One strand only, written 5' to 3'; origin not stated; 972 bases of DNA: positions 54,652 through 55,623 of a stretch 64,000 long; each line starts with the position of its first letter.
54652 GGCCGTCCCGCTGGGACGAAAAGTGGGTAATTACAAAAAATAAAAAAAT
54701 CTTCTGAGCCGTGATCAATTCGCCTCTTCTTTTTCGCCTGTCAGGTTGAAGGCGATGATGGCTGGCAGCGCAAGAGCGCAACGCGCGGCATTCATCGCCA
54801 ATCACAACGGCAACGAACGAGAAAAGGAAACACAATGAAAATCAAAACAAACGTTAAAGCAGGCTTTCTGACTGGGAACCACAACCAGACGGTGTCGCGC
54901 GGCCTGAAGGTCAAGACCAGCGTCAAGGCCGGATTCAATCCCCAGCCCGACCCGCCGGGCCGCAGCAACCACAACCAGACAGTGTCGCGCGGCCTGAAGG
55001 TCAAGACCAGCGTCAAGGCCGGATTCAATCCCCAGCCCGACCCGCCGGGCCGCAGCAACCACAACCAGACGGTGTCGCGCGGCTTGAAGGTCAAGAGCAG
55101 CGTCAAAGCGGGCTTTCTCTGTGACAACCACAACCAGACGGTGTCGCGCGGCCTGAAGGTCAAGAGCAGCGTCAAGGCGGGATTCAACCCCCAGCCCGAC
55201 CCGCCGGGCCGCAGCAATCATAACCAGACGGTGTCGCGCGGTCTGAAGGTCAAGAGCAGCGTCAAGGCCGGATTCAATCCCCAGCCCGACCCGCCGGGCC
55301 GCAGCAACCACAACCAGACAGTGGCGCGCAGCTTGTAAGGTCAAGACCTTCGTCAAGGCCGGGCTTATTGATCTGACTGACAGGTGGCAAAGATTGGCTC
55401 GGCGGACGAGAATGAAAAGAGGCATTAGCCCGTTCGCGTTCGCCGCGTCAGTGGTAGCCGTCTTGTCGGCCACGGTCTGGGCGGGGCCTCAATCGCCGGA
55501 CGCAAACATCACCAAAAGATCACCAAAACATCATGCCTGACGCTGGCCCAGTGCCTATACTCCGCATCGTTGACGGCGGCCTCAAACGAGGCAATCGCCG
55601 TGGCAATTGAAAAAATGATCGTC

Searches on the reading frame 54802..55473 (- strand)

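Call 9: search_protein_families(library=pfam, proteins=[window:54802-55473:-], max_evalue=0.001)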
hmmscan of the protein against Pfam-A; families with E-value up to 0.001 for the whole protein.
window:54802-55473:- (223 aa): 1 family
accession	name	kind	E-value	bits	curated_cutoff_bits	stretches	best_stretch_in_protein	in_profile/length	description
PF15262.11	DUF4592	-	9e-05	23.4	27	0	121-145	97-121/124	Domain of unknown function (DUF4592)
